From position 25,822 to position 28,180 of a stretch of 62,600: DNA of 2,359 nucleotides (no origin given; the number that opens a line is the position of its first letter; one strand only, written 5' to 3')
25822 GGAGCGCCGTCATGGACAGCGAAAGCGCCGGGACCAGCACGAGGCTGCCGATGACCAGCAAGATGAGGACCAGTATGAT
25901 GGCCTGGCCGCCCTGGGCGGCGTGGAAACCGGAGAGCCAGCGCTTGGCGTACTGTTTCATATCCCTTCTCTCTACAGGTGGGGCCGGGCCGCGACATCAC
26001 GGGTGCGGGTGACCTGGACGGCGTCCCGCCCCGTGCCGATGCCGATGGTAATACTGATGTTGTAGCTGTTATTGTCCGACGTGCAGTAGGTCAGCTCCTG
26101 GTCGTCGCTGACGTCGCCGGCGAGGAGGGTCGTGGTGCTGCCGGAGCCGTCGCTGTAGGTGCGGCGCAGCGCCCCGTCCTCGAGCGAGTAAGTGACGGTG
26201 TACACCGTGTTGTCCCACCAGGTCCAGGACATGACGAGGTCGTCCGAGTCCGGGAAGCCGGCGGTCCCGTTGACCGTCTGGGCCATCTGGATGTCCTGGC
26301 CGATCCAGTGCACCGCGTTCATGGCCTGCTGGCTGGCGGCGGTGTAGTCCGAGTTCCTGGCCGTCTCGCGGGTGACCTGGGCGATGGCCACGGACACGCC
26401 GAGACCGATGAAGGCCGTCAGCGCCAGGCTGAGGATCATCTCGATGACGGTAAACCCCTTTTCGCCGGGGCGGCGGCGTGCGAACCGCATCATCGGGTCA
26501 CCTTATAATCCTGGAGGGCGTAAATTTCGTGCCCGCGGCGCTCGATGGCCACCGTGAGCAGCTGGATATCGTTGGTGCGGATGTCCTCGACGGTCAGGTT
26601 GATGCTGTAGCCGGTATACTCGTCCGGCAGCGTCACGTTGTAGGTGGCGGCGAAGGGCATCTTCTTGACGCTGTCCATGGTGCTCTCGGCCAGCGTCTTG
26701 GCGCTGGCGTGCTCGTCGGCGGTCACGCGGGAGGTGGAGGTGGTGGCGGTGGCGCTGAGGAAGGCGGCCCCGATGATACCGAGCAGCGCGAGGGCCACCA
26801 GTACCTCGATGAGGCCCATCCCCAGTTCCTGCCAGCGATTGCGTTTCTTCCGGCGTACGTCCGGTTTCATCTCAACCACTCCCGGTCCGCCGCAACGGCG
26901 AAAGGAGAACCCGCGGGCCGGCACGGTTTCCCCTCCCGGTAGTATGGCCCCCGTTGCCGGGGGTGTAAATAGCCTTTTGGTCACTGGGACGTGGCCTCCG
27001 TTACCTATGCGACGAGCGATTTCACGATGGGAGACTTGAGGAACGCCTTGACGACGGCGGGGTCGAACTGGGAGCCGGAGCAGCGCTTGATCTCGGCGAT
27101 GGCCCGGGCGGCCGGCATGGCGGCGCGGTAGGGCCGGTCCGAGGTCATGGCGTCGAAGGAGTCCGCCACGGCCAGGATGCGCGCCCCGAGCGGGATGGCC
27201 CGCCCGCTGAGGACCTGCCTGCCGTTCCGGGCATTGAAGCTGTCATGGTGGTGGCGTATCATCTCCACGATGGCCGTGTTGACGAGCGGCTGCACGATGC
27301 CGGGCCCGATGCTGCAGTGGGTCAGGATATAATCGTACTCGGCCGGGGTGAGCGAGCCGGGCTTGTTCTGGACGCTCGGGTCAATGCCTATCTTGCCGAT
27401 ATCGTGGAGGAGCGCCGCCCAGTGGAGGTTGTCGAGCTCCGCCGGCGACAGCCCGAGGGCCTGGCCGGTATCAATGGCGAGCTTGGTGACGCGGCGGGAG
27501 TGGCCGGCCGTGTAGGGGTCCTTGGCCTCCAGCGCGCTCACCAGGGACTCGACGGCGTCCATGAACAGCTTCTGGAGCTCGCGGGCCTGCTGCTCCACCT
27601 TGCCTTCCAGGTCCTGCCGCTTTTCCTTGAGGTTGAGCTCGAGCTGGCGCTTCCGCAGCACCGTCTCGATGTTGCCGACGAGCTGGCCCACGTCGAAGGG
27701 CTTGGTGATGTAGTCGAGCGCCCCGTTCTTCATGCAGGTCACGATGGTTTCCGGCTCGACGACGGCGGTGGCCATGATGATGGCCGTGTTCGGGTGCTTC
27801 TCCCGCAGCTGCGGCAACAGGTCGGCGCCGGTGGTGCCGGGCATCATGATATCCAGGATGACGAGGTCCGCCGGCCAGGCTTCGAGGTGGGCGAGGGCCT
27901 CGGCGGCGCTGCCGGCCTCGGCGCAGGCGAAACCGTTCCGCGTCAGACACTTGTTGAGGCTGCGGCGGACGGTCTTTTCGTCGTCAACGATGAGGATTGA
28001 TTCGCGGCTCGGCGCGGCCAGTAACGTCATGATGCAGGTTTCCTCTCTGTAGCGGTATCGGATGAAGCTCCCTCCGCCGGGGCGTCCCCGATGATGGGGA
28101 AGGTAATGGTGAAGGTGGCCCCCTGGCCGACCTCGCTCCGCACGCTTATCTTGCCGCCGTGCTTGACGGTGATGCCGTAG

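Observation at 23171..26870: Orphan pilin-like trio: two prepilin-type proteins plus a 929-aa repeat-rich surface protein, without any assembly genes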

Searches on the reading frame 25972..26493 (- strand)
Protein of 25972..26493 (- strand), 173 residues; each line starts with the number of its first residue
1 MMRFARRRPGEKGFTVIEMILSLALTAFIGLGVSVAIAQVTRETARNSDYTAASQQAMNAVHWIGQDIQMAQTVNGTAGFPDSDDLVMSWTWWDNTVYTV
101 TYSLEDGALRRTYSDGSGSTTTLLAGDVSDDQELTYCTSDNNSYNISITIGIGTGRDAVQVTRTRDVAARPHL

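Call 3: search_protein_families(library=pfam, proteins=[window:25972-26493:-], max_evalue=0.1)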
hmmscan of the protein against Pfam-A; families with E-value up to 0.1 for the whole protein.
window:25972-26493:- (173 aa): 2 families
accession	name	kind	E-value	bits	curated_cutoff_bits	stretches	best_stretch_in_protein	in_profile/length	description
PF07963.17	N_methyl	-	0.00027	20.8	21.2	1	10-33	3-26/27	Prokaryotic N-terminal methylation motif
PF06522.17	B12D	-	0.056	13.3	21.5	0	25-49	9-33/54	NADH-ubiquinone reductase complex 1 MLRQ subunit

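Call 4: search_protein_families(library=ncbifam, proteins=[window:25972-26493:-], max_evalue=0.1)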
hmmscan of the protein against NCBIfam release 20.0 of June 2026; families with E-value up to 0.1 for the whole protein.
window:25972-26493:- (173 aa): 8 families
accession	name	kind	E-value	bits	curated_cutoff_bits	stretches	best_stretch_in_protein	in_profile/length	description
NF007848.0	PRK10557.1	equivalog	3.2e-05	23.3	120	1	8-72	7-71/192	prepilin peptidase-dependent protein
NF041002.1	pilin_ComGF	equivalog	0.00057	20.1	80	1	11-48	1-38/139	competence type IV pilus minor pilin ComGF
NF040982.1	ComGD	equivalog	0.00066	20.1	70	1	11-45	1-35/139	competence type IV pilus minor pilin ComGD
NF041013.1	T4P_ComGE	equivalog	0.0019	18.2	49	1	12-60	4-52/83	competence type IV pilus minor pilin ComGE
NF041775.1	typeIV_PilA_Myxo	equivalog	0.011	15.7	400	1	2-52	1-48/214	type IV pilin protein PilA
TIGR01708.2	typeII_sec_gspH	equivalog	0.016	15.2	80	1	11-72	1-55/169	type II secretion system minor pseudopilin GspH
TIGR02532.1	IV_pilin_GFxxxE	domain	0.049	13.5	16.3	1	12-31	2-21/24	prepilin-type N-terminal cleavage/methylation domain-containing protein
NF038304.1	EPS_HpsC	equivalog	0.061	12.9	200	1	10-71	19-80/318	hormogonium polysaccharide secretion pseudopilin HpsC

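Call 29: search_solved_structures(query=A3, max_evalue=1, show_alignments=2)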
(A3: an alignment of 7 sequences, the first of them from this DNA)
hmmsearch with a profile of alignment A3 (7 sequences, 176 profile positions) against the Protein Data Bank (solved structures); distinct sequences matched with E-value up to 1: 7.
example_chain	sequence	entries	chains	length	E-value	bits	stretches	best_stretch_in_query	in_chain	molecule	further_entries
9egp_A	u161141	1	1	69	1.3e-05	28.6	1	9-51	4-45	Geopilin domain 1 protein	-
7tgg_A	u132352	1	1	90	2.8e-05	27.4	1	9-62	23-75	Geopilin domain 1 protein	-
9laa_A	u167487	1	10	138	0.00027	24.2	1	8-35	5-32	Type IV pilin protein PilA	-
9lab_B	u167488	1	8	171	0.014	18.6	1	11-37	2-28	MSHA major pilin subunit MshA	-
2m7g_A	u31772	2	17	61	0.038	17.2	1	16-63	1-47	Geopilin domain 1 protein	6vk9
8pfb_G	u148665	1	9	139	0.13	15.5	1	16-64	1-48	Type IV pilin PilE1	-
8tj2_C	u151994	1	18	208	0.44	13.8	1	16-52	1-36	Type IV major pilin protein PilA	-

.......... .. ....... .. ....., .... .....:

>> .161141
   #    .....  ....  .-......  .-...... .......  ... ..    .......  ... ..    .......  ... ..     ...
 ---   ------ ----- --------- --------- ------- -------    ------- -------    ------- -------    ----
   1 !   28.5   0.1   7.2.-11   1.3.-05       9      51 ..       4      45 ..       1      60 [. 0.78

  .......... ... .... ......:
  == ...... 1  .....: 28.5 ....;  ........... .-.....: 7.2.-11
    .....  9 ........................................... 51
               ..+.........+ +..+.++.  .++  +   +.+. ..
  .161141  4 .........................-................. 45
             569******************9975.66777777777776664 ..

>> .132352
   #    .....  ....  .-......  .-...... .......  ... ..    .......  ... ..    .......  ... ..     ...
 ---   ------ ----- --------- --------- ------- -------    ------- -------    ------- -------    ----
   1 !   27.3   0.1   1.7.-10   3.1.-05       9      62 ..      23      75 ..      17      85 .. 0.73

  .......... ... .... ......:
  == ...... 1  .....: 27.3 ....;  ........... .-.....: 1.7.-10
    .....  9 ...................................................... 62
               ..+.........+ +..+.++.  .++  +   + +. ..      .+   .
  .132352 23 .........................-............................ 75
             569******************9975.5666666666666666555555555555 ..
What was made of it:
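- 25972..26493 (-): Minor pilin 2 (173 aa). GFTVIE motif, cleavage predicted after Gly13. J-type-like. Its start overlaps the stop of pilin 1 by 4 nt. The profile matches prepilin N-termini in the PDB (call 29).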

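Call 65: search_protein_families(library=ncbifam, alignment_id=A3, max_evalue=0.05)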
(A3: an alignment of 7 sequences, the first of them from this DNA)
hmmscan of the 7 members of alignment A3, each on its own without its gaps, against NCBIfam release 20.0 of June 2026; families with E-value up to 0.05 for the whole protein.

A. member 1, seq(173 aa): 7 families
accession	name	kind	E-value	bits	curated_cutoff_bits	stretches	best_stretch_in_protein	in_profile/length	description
NF007848.0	PRK10557.1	equivalog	3.2e-05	23.3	120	1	8-72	7-71/192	prepilin peptidase-dependent protein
NF041002.1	pilin_ComGF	equivalog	0.00057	20.1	80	1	11-48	1-38/139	competence type IV pilus minor pilin ComGF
NF040982.1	ComGD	equivalog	0.00066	20.1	70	1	11-45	1-35/139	competence type IV pilus minor pilin ComGD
NF041013.1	T4P_ComGE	equivalog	0.0019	18.2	49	1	12-60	4-52/83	competence type IV pilus minor pilin ComGE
NF041775.1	typeIV_PilA_Myxo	equivalog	0.011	15.7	400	1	2-52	1-48/214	type IV pilin protein PilA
TIGR01708.2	typeII_sec_gspH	equivalog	0.016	15.2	80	1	11-72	1-55/169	type II secretion system minor pseudopilin GspH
TIGR02532.1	IV_pilin_GFxxxE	domain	0.049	13.5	16.3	0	12-31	2-21/24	prepilin-type N-terminal cleavage/methylation domain-containing protein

B. families by the number of members that match (of 7 scanned): 20 families
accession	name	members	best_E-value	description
TIGR02532.1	IV_pilin_GFxxxE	7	7.9e-08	prepilin-type N-terminal cleavage/methylation domain-containing protein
NF007848.0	PRK10557.1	7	8e-06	prepilin peptidase-dependent protein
NF038304.1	EPS_HpsC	5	5.8e-10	hormogonium polysaccharide secretion pseudopilin HpsC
NF041002.1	pilin_ComGF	4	3.5e-07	competence type IV pilus minor pilin ComGF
TIGR01708.2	typeII_sec_gspH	4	1.2e-05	type II secretion system minor pseudopilin GspH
TIGR01711.1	gspJ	4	2.2e-05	type II secretion system minor pseudopilin GspJ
NF041775.1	typeIV_PilA_Myxo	4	0.00018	type IV pilin protein PilA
NF041013.1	T4P_ComGE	4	0.00045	competence type IV pilus minor pilin ComGE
NF040982.1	ComGD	4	0.00066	competence type IV pilus minor pilin ComGD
TIGR01710.1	typeII_sec_gspG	3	6.5e-07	type II secretion system major pseudopilin GspG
TIGR02599.1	TIGR02599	3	0.00022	Verru_Chthon cassette protein C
NF007862.0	PRK10574.1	3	0.0014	prepilin peptidase-dependent pilin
TIGR01707.1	gspI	3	0.0097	type II secretion system minor pseudopilin GspI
NF007800.0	PRK10506.1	2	0.0028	prepilin peptidase-dependent protein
NF040999.1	pilin_ComGC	1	0.00043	competence type IV pilus major pilin ComGC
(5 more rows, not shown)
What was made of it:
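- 25972..26493 (-): PRK10557 matches 7 of 7 members, HpsC 5 of 7 (best 5.8e-10), and ComGF, GspH and GspJ 4 of 7 each, all below cut-offs (call 65).
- On Type IV prepilins (class III signal peptide; TIGR02532 / PF07963): For pilin 2 the window copy scores 13.5 bits, below cut-off, but 7 of 7 family members match, best 7.9e-8 (call 65).
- Checked: TIGR02532 scores 13.5 bits for the window's 173-aa protein, but 7 of 7 family members match (call 65).
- HpsC, a polysaccharide-secretion pseudopilin, matches 5 of 7 pilin-2 homologs (call 65).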

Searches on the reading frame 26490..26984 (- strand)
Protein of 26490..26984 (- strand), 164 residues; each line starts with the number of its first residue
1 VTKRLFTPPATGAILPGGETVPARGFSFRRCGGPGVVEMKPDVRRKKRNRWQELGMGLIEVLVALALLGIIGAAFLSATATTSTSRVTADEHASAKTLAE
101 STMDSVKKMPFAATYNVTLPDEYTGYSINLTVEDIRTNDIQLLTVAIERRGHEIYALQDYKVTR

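Call 3: search_protein_families(library=pfam, proteins=[window:26490-26984:-], max_evalue=0.1)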
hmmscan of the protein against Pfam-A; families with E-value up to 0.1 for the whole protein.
window:26490-26984:- (164 aa): 1 family
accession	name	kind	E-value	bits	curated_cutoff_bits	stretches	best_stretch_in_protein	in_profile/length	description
PF07963.17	N_methyl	-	0.0017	18.3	21.2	1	55-75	6-26/27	Prokaryotic N-terminal methylation motif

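Call 4: search_protein_families(library=ncbifam, proteins=[window:26490-26984:-], max_evalue=0.1)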
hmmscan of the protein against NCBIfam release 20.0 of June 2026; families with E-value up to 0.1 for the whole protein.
window:26490-26984:- (164 aa): 7 families
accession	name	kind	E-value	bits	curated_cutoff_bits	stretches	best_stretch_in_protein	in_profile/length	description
TIGR02523.1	type_IV_pilV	equivalog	1.2e-05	25.9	52.2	1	54-113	2-61/139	type IV pilus modification protein PilV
TIGR01707.1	gspI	equivalog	1.7e-05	25.2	44.35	1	55-147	1-94/101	type II secretion system minor pseudopilin GspI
NF041013.1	T4P_ComGE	equivalog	0.0011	19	49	1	57-106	7-56/83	competence type IV pilus minor pilin ComGE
NF047828.1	T3SSXpsI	equivalog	0.0075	16.3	150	1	55-106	3-54/132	type II secretion system protein XpsI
TIGR02532.1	IV_pilin_GFxxxE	domain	0.0078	16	16.3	1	55-74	3-22/24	prepilin-type N-terminal cleavage/methylation domain-containing protein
TIGR02600.1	Verru_Chthon_A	subfamily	0.044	11.6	332.3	1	55-106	1-52/1296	Verru_Chthon cassette protein A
NF040508.1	LVIS_2131_fam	hypoth_equivalog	0.099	12.5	100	0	43-102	33-93/202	LVIS_2131 family protein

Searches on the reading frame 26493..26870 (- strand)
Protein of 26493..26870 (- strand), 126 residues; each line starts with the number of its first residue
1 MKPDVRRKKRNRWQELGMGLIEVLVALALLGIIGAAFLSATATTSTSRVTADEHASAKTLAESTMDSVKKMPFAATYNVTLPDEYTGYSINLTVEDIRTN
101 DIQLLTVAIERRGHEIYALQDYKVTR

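Call 28: search_solved_structures(query=A2, max_evalue=1, show_alignments=2)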
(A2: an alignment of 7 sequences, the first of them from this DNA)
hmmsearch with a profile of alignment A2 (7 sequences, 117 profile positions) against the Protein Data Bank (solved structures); distinct sequences matched with E-value up to 1: 10.
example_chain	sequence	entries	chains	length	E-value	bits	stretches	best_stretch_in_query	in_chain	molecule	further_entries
9egp_A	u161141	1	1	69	0.001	22.1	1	3-34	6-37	Geopilin domain 1 protein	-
7tgg_A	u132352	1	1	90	0.0027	20.7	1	3-32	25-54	Geopilin domain 1 protein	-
9laa_A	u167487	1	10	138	0.0048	19.9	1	1-31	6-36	Type IV pilin protein PilA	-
9lab_B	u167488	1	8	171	0.012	18.7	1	2-26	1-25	MSHA major pilin subunit MshA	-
8tob_GA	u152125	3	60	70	0.27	14.3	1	9-55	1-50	Fimbrial protein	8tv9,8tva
9wpi_B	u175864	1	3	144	0.31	14.1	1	24-93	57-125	Sb32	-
2hi2_A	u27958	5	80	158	0.57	13.2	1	8-41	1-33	Fimbrial protein | PilA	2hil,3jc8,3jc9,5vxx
9qjs_F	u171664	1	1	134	0.58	13.2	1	43-85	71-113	a2NB16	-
1ay2_A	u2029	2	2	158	0.67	13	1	8-40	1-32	TYPE 4 PILIN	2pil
8p3b_A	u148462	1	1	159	0.96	12.5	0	8-40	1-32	Fimbrial protein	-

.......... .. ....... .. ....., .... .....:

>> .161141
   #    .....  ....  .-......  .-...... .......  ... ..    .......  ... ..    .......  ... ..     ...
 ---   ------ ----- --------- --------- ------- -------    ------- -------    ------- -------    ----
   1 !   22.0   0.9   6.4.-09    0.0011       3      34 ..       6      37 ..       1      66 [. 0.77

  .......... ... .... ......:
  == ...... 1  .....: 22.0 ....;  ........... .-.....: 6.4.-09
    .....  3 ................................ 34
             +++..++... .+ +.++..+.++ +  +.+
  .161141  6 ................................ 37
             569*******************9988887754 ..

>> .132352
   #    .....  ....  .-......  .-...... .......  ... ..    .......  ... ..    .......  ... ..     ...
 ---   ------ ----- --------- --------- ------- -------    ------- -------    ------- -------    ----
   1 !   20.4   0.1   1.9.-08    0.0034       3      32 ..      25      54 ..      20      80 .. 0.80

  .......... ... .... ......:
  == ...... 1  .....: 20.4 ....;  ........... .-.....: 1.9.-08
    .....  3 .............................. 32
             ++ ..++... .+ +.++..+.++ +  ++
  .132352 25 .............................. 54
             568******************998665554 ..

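Call 66: search_protein_families(library=ncbifam, alignment_id=A2, max_evalue=0.05)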
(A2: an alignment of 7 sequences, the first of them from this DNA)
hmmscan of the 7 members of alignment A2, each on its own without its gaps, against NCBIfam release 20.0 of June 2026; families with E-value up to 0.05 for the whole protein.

A. member 1, seq(126 aa): 6 families
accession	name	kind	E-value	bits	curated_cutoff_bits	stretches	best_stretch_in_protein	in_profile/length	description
TIGR02523.1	type_IV_pilV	equivalog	5.4e-06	26.9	52.2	1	16-76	2-62/139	type IV pilus modification protein PilV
TIGR01707.1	gspI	equivalog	8.2e-06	26.3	44.35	1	17-109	1-94/101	type II secretion system minor pseudopilin GspI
NF041013.1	T4P_ComGE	equivalog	0.00058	19.9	49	1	19-69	7-57/83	competence type IV pilus minor pilin ComGE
TIGR02532.1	IV_pilin_GFxxxE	domain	0.003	17.3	16.3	1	17-36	3-22/24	prepilin-type N-terminal cleavage/methylation domain-containing protein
NF047828.1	T3SSXpsI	equivalog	0.0043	17.1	150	1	17-68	3-54/132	type II secretion system protein XpsI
TIGR02600.1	Verru_Chthon_A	subfamily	0.025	12.4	332.3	1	17-68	1-52/1296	Verru_Chthon cassette protein A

B. families by the number of members that match (of 7 scanned): 24 families
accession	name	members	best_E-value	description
NF041013.1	T4P_ComGE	7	2.5e-09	competence type IV pilus minor pilin ComGE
TIGR01707.1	gspI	7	3.7e-07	type II secretion system minor pseudopilin GspI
TIGR02523.1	type_IV_pilV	7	4.6e-06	type IV pilus modification protein PilV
NF047828.1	T3SSXpsI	6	8e-07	type II secretion system protein XpsI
TIGR02532.1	IV_pilin_GFxxxE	6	2e-06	prepilin-type N-terminal cleavage/methylation domain-containing protein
NF041014.1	pilin_ComGG_2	4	7.8e-05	competence type IV pilus minor pilin ComGG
NF041002.1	pilin_ComGF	4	0.00024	competence type IV pilus minor pilin ComGF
TIGR01708.2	typeII_sec_gspH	3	0.00093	type II secretion system minor pseudopilin GspH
NF007800.0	PRK10506.1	3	0.0021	prepilin peptidase-dependent protein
NF041775.1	typeIV_PilA_Myxo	2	0.0037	type IV pilin protein PilA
NF040999.1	pilin_ComGC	2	0.0041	competence type IV pilus major pilin ComGC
NF040982.1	ComGD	2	0.0068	competence type IV pilus minor pilin ComGD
NF007660.0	PRK10332.1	2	0.012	prepilin-type N-terminal cleavage/methylation domain-containing protein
NF007848.0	PRK10557.1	2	0.013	prepilin peptidase-dependent protein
TIGR01710.1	typeII_sec_gspG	2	0.036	type II secretion system major pseudopilin GspG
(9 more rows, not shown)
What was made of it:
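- ComGE is the best NCBIfam match of pilin 1, and ComGF and ComGD match pilin 2 (calls 4, 65, 66).
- On I-type minor pilins (GspI / PilV / ComGE): ComGE, GspI and PilV each match 7 of 7 homologs (calls 4, 66).
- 26490..26870 (-): Minor pilin 1 (126 aa). Class III signal, cleavage predicted after Gly17, Glu+5 present. Resembles I-type minor pilins (GspI/PilV/ComGE). TIGR02532 scores 17.3 bits, above its 16.3 cut-off (call 66).
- On Type IV prepilins (class III signal peptide; TIGR02532 / PF07963): TIGR02532 scores 17.3 bits against a 16.3 cut-off for pilin 1 (call 66).
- Checked: TIGR02532 (prepilin N-terminal domain) scores 17.3 bits against a cut-off of 16.3 for the 126-aa protein (call 66).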

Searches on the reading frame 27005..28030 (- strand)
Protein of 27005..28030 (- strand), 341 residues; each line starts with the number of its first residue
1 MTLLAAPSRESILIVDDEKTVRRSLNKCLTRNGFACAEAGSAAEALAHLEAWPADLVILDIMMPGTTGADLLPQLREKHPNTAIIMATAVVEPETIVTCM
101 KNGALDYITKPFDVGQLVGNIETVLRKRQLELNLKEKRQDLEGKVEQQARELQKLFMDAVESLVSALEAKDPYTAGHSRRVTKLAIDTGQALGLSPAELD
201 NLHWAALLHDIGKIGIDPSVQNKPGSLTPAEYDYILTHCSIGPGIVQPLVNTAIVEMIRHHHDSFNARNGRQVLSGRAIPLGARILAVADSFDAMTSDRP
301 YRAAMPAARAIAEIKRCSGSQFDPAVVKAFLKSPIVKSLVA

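Call 3: search_protein_families(library=pfam, proteins=[window:27005-28030:-], max_evalue=0.1)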
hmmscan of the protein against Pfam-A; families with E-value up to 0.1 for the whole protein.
window:27005-28030:- (341 aa): 6 families
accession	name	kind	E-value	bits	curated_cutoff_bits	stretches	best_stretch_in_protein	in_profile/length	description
PF00072.30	Response_reg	-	1.2e-29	103.2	30.2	1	12-121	1-110/111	Response regulator receiver domain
PF13487.12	HD_5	-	1.4e-26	93.7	27.2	1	163-326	3-170/170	HD domain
PF01966.28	HD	-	1.6e-15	57.9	22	1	175-295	2-116/116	HD domain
PF20161.5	VpsR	-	0.0035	17.5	23.7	1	23-119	21-118/121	VpsR domain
PF05266.19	DUF724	-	0.042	14.2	38.4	1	93-168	66-143/188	Protein of unknown function (DUF724)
PF08668.18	HDOD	-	0.095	12.6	22.9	0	176-223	97-142/196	HDOD domain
